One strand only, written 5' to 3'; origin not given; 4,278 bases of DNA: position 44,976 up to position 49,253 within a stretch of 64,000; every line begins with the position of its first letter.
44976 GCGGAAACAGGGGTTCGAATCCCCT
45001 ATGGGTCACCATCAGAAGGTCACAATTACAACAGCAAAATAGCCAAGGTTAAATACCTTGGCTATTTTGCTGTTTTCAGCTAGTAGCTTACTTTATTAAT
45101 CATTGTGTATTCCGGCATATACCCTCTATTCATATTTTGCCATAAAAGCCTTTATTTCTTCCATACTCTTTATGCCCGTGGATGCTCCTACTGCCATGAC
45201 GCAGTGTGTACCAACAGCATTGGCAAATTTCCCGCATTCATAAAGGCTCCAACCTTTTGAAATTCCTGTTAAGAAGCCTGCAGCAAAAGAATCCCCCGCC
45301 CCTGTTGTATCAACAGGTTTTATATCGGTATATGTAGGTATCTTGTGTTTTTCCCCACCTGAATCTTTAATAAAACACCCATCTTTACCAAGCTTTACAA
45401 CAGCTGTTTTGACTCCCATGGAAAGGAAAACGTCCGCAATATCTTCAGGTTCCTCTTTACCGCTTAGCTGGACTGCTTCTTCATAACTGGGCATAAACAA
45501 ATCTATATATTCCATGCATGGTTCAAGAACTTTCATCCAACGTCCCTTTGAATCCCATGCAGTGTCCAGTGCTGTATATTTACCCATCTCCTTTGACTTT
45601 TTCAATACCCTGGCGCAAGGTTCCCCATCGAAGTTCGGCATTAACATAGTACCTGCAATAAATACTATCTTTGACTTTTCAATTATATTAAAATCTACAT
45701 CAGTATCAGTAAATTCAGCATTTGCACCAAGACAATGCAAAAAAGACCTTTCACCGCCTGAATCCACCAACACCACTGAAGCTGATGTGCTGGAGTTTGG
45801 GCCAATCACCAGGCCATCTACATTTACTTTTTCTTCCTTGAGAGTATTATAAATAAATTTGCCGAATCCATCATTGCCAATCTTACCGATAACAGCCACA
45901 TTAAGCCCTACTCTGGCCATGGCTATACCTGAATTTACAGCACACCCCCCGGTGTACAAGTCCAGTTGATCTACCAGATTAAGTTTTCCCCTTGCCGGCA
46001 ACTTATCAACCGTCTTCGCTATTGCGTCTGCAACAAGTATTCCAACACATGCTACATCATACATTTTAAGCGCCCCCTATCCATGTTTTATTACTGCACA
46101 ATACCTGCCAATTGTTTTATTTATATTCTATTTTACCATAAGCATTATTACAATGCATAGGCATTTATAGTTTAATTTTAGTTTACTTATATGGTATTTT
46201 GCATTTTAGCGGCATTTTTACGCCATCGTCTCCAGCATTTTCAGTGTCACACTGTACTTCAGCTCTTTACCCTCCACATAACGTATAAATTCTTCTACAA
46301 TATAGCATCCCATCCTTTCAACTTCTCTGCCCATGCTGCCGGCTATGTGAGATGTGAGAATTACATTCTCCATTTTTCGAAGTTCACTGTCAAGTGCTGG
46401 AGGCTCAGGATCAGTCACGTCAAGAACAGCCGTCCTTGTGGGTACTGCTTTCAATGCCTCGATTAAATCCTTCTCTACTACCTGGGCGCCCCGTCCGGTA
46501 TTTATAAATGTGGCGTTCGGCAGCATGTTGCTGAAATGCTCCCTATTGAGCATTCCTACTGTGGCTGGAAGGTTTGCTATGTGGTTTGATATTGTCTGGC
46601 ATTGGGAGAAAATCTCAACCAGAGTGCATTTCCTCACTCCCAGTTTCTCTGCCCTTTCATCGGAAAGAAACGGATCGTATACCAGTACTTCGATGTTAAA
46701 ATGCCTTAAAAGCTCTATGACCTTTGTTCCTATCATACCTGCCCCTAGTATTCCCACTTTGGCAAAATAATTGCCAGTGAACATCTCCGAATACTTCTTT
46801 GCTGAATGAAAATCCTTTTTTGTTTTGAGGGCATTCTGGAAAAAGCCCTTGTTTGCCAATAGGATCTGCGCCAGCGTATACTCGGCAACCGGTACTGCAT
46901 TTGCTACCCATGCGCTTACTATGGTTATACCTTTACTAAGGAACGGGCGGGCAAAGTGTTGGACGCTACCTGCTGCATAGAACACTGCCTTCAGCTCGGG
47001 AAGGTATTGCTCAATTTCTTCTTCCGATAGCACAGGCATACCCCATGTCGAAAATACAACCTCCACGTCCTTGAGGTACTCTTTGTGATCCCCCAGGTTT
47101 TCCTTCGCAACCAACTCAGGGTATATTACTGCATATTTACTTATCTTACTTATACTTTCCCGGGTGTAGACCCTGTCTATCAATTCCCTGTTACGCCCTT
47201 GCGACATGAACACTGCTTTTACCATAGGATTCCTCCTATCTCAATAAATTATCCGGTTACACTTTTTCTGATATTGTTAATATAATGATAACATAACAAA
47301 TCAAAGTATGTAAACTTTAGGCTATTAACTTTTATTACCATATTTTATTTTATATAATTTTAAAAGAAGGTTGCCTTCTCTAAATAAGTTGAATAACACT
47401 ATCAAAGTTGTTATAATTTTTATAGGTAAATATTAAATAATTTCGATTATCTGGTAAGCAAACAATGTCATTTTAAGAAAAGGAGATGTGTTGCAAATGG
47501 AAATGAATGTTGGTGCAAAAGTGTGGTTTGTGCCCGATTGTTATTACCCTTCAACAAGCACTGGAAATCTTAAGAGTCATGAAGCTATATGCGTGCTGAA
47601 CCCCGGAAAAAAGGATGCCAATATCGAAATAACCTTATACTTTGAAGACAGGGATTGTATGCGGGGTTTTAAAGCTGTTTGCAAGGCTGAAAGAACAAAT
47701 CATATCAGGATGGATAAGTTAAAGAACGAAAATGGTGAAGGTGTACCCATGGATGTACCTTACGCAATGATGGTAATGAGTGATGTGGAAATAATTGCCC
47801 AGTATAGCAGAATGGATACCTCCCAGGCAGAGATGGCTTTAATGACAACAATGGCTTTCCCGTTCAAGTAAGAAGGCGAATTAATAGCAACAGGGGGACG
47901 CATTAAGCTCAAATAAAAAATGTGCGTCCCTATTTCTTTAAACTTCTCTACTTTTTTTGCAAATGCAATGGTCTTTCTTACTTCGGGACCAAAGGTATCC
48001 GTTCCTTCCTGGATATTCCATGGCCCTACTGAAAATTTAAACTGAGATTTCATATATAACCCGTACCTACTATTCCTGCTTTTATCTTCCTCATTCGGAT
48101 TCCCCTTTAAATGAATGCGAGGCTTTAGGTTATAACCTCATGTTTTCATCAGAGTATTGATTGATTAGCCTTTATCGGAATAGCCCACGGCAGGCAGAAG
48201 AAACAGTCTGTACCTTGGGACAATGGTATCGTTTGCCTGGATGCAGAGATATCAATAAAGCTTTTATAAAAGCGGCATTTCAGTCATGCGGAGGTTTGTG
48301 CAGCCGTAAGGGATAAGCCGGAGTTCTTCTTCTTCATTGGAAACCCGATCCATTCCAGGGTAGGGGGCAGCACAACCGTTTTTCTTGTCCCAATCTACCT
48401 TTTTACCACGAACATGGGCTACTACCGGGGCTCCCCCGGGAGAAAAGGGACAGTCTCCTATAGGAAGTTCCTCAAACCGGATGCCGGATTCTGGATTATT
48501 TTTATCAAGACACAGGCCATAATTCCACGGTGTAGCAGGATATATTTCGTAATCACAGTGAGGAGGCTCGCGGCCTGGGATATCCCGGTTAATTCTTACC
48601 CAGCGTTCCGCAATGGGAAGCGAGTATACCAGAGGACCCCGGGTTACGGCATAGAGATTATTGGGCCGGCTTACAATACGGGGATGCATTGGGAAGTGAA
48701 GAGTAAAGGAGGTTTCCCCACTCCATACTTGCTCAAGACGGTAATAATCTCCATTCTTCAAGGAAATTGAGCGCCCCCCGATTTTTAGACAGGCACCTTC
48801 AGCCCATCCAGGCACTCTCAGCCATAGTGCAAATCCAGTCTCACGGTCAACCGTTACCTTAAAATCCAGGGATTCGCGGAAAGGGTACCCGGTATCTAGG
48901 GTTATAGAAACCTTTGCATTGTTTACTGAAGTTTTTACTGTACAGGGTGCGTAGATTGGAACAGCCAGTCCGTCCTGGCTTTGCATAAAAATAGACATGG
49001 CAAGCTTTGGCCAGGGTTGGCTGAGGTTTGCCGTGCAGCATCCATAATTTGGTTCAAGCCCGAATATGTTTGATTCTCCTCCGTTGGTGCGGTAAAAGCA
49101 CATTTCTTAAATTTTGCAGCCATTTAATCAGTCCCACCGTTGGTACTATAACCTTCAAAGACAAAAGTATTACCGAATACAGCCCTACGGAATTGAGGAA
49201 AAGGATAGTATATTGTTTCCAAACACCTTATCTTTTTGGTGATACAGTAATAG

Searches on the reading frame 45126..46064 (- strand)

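Call 60: search_protein_families(library=pfam, proteins=[window:45126-46064:-], max_evalue=0.000001)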
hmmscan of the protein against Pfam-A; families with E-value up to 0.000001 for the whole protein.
window:45126-46064:- (312 aa): 1 family
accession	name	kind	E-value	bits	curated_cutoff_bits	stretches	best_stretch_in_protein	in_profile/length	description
PF00294.29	PfkB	-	4.2e-62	210.6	25.8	1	3-298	3-299/302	pfkB family carbohydrate kinase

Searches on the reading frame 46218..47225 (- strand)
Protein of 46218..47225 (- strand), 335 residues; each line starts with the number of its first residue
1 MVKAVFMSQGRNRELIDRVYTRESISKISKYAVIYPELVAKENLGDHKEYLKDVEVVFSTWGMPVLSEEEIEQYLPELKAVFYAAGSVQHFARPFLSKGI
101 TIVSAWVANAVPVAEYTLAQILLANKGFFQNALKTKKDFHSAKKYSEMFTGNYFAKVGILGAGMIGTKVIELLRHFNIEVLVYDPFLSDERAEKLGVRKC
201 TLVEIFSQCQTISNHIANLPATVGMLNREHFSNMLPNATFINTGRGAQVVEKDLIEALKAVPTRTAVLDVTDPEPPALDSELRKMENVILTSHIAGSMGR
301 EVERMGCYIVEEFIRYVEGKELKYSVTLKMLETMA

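Call 61: search_protein_families(library=pfam, proteins=[window:46218-47225:-], max_evalue=0.000001)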
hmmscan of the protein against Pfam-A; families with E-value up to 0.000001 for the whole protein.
window:46218-47225:- (335 aa): 1 family
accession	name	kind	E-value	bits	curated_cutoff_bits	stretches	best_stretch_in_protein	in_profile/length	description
PF02826.25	2-Hacid_dh_C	-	2.9e-42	144.5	25.1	1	142-295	24-178/178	D-isomer specific 2-hydroxyacid dehydrogenase, NAD binding domain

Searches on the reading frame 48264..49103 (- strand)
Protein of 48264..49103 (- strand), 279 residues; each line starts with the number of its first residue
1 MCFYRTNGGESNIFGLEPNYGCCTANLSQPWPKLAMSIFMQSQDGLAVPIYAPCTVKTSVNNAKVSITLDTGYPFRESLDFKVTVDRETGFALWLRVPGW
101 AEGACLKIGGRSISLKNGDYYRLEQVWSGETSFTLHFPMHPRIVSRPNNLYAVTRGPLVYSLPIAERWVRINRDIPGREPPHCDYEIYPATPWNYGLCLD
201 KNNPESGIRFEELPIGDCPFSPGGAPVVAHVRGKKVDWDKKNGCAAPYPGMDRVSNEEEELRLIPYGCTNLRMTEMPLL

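Call 61: search_protein_families(library=pfam, proteins=[window:48264-49103:-], max_evalue=0.000001)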
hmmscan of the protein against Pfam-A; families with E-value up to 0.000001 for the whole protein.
window:48264-49103:- (279 aa): 1 family
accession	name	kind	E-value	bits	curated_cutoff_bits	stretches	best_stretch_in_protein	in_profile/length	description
PF20736.2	Glyco_hydro127M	-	5.6e-17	62.1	24.2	1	46-139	2-95/95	Beta-L-arabinofuranosidase, GH127 middle domain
